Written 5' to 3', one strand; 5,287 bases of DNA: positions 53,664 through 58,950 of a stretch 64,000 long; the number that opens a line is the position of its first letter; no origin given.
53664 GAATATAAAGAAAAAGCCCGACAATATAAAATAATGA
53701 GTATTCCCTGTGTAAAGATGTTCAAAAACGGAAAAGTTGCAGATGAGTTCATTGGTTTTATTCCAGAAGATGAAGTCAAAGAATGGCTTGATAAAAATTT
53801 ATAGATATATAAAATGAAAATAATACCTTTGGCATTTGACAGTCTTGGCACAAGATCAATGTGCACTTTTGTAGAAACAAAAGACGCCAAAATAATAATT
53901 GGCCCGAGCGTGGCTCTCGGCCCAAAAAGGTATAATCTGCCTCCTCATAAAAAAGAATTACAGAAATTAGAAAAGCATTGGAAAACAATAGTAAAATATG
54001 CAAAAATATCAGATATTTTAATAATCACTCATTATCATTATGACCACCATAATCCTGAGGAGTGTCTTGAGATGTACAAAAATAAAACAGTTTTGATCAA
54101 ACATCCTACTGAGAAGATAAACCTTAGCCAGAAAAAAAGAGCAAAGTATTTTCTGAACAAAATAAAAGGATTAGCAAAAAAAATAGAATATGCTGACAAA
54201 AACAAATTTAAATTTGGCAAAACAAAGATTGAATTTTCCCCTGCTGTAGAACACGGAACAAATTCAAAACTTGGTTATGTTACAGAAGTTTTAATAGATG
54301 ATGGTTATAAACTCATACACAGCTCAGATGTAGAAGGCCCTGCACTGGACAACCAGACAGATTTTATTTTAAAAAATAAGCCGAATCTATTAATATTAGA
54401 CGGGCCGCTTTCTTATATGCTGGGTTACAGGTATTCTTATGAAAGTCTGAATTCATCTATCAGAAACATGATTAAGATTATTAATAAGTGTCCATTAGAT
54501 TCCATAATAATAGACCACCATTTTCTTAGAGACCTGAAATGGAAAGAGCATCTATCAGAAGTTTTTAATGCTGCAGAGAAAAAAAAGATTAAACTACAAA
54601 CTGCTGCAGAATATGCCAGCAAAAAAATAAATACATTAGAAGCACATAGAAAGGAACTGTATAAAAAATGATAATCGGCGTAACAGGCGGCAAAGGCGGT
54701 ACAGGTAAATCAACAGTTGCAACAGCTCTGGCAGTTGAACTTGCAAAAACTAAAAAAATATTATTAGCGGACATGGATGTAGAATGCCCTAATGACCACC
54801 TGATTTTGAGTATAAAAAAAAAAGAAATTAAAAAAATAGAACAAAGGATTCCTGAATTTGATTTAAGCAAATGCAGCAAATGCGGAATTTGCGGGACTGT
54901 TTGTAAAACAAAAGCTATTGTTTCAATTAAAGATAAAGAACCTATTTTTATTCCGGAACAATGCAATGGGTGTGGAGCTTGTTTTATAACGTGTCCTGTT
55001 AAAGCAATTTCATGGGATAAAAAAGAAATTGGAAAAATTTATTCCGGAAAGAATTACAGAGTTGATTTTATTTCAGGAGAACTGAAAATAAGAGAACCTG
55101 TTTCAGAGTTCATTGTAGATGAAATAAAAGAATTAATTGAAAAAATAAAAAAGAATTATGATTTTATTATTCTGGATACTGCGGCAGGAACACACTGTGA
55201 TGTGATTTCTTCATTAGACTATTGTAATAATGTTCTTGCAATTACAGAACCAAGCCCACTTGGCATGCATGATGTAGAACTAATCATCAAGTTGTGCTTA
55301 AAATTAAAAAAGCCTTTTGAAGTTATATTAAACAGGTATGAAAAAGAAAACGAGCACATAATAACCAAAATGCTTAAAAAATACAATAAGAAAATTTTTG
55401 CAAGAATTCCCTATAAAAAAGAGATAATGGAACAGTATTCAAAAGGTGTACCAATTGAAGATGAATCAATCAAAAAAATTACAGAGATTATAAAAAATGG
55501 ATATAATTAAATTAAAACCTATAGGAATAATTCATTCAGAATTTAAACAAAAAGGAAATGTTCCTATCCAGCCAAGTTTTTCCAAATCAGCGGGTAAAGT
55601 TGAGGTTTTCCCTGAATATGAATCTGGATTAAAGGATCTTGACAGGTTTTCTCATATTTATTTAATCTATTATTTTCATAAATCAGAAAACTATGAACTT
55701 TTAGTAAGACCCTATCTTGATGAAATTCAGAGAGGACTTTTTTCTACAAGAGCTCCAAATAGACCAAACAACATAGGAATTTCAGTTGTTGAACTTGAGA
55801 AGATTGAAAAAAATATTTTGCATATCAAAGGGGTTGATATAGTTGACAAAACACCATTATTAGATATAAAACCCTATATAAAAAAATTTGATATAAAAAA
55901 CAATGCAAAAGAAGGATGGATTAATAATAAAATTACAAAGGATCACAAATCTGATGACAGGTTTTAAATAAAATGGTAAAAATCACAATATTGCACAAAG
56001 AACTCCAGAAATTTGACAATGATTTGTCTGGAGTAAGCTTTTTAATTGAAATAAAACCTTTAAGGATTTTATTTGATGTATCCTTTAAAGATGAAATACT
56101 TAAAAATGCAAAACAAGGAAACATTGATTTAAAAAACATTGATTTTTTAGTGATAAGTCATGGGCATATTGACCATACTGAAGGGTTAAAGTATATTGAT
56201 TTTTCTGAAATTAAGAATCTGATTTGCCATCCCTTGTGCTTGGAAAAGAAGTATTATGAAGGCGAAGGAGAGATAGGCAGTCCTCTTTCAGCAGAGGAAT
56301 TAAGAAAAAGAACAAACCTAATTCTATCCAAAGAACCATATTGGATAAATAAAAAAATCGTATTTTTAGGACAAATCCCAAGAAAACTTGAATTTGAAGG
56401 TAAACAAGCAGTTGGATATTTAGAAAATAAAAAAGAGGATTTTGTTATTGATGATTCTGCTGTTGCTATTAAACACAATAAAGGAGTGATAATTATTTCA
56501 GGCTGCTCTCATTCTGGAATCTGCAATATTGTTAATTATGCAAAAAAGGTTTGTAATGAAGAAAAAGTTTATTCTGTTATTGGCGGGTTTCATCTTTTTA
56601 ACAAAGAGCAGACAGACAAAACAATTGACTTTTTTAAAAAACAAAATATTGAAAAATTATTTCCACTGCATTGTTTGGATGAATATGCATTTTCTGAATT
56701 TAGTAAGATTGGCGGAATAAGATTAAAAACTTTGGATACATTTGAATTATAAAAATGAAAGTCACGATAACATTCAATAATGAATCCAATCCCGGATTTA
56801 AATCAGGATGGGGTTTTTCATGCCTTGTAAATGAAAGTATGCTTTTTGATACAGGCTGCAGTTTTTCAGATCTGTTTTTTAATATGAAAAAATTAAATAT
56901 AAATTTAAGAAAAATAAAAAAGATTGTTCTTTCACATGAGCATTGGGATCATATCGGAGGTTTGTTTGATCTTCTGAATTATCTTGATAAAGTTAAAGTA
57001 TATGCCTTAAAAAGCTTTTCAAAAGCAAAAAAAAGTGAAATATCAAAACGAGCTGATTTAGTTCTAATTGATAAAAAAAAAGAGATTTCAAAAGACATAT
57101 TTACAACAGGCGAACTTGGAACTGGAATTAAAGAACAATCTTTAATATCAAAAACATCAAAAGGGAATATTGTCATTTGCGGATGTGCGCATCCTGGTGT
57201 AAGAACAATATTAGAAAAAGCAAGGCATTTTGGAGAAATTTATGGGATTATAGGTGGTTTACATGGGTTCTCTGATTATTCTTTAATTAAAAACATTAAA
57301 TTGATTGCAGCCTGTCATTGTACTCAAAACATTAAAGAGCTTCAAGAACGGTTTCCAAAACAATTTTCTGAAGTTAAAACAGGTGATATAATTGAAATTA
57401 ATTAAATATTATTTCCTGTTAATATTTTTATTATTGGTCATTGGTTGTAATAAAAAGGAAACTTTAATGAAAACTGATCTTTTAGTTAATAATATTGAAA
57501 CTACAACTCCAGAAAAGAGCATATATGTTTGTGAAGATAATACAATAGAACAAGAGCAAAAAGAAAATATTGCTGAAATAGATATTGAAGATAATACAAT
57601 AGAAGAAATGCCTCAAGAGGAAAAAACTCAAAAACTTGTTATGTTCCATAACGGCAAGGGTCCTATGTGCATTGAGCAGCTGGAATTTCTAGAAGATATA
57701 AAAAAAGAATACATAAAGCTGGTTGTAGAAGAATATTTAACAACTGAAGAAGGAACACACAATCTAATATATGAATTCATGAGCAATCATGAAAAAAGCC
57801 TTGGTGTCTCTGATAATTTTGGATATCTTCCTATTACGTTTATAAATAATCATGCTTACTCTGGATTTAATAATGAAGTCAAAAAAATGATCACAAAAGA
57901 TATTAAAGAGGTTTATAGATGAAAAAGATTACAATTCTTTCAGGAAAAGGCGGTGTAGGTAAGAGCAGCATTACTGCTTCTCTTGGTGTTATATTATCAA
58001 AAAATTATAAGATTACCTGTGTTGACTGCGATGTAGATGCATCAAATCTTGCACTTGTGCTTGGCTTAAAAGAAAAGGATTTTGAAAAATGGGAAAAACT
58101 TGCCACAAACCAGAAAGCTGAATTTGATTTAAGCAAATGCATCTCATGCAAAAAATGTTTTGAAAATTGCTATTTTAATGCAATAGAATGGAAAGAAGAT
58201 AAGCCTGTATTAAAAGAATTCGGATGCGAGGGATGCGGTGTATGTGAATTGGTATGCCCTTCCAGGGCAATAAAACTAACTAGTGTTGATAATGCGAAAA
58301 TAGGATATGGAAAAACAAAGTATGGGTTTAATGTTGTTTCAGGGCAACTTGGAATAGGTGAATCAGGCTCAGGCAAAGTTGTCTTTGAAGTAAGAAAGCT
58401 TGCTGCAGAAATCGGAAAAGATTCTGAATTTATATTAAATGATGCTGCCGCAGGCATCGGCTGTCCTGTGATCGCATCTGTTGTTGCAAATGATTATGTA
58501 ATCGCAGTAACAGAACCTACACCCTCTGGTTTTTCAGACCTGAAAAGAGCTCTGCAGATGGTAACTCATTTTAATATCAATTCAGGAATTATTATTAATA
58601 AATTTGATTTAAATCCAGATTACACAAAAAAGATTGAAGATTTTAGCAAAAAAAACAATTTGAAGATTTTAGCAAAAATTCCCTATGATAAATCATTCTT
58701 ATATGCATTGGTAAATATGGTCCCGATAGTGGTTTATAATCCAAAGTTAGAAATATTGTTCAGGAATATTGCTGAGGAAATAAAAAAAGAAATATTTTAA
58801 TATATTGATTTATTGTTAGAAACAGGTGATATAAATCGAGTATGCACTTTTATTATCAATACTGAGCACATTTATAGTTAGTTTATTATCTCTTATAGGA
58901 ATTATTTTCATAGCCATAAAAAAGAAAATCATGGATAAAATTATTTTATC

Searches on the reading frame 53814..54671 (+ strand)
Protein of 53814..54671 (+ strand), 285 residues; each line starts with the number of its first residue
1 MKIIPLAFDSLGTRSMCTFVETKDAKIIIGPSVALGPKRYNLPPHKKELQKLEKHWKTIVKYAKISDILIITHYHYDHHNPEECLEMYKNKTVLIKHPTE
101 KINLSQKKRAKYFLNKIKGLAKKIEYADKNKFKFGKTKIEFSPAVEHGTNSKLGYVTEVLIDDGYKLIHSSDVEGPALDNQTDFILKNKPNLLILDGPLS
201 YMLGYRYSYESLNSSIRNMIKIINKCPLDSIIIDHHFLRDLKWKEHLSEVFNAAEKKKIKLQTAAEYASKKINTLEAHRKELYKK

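Call 28: search_protein_families(library=pfam, proteins=[window:53814-54671:+], max_evalue=0.01)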
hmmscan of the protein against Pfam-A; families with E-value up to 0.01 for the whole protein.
window:53814-54671:+ (285 aa): 1 family
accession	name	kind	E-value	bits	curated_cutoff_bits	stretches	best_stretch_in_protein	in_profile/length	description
PF12706.13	Lactamase_B_2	-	0.0015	18.6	27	1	67-175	32-145/200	Beta-lactamase superfamily domain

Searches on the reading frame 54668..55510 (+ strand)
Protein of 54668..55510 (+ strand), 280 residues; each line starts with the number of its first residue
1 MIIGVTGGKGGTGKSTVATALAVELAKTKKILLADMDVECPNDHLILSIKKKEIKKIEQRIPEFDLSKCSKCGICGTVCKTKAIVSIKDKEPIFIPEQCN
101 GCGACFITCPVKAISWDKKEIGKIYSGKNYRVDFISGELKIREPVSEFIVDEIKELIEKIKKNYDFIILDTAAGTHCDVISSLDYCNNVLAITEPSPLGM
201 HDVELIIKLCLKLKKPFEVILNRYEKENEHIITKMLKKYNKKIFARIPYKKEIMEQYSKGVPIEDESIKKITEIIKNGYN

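Call 28: search_protein_families(library=pfam, proteins=[window:54668-55510:+], max_evalue=0.01)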
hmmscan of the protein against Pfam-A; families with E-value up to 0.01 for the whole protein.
window:54668-55510:+ (280 aa): 18 families
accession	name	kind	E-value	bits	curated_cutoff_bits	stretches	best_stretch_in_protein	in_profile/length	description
PF01656.29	CbiA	-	7.7e-20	71.6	25.4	1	3-263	1-125/125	CobQ/CobB/MinD/ParA nucleotide binding domain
PF10609.15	ParA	-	2.2e-14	53.9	27.1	2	2-60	5-64/246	NUBPL iron-transfer P-loop NTPase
PF13614.12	AAA_31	-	2.8e-14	53.9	27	2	2-56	3-57/177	AAA domain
PF12838.12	Fer4_7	-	1.1e-10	42.2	27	2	98-121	1-24/52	4Fe-4S dicluster domain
PF00037.32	Fer4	-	5.9e-10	39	21.1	2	93-115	2-24/24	4Fe-4S binding domain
PF12837.12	Fer4_6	-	1.3e-08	34.8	25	2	94-114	4-24/24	4Fe-4S binding domain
PF13237.11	Fer4_10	-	6.8e-08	32.8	25.5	2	63-110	3-53/53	4Fe-4S dicluster domain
PF14697.11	Fer4_21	-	4.1e-07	30.5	35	1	66-114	5-57/59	4Fe-4S dicluster domain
PF12797.12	Fer4_2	-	4.1e-07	30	24.5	1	92-111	3-22/22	4Fe-4S binding domain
PF13187.11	Fer4_9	-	9.9e-07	29.1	27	1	68-114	1-52/52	4Fe-4S dicluster domain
PF02374.21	ArsA_ATPase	-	1.4e-06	28.2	24.3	1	6-33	6-34/305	Anion-transporting ATPase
PF09140.17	MipZ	-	4.5e-06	26.6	20.7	0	2-38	2-39/262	ATPase MipZ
PF06564.18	CBP_BcsQ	-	7.3e-05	22.8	21.3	0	2-46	3-45/234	Cellulose biosynthesis protein BcsQ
PF25160.1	LdpA_Fe-S-bd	-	0.0001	22.5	27.6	1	69-115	5-44/49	LdpA Fe-S cluster-binding domain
PF13481.12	AAA_25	-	0.00031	20.9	27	0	4-33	36-65/195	AAA domain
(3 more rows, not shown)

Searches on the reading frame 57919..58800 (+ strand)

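Call 28: search_protein_families(library=pfam, proteins=[window:57919-58800:+], max_evalue=0.01)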
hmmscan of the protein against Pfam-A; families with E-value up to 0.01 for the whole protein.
window:57919-58800:+ (293 aa): 16 families
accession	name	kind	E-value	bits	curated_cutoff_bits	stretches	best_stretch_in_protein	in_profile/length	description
PF01656.29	CbiA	-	5.3e-20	72.1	25.4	1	4-261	1-116/125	CobQ/CobB/MinD/ParA nucleotide binding domain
PF10609.15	ParA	-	2.3e-15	57.2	27.1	1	2-60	4-63/246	NUBPL iron-transfer P-loop NTPase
PF12838.12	Fer4_7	-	2.5e-09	37.9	27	2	73-117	1-52/52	4Fe-4S dicluster domain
PF00037.32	Fer4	-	1e-08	35.1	21.1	2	68-90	2-24/24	4Fe-4S binding domain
PF13614.12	AAA_31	-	4.3e-08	33.7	27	1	1-79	1-77/177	AAA domain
PF14697.11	Fer4_21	-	6e-08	33.1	35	1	67-119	1-58/59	4Fe-4S dicluster domain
PF02374.21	ArsA_ATPase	-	6.7e-08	32.5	24.3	1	3-45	2-44/305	Anion-transporting ATPase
PF00142.24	Fer4_NifH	-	1.8e-06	28.1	25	0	222-290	177-246/271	4Fe-4S iron sulfur cluster binding proteins, NifH/frxC family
PF13187.11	Fer4_9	-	2.6e-06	27.8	27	1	73-118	1-52/52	4Fe-4S dicluster domain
PF13484.11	Fer4_16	-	4.8e-06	27.7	30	0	103-127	2-28/66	4Fe-4S double cluster binding domain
PF12837.12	Fer4_6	-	4.8e-06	26.7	25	1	67-89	2-24/24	4Fe-4S binding domain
PF13237.11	Fer4_10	-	2.1e-05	24.8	25.5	1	68-114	3-53/53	4Fe-4S dicluster domain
PF13175.12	AAA_15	-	0.00022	21.4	32.1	1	3-95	24-92/374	AAA ATPase domain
PF12797.12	Fer4_2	-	0.00024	21.3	24.5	1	68-84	4-20/22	4Fe-4S binding domain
PF25160.1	LdpA_Fe-S-bd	-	0.00085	19.5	27.6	1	77-122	5-47/49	LdpA Fe-S cluster-binding domain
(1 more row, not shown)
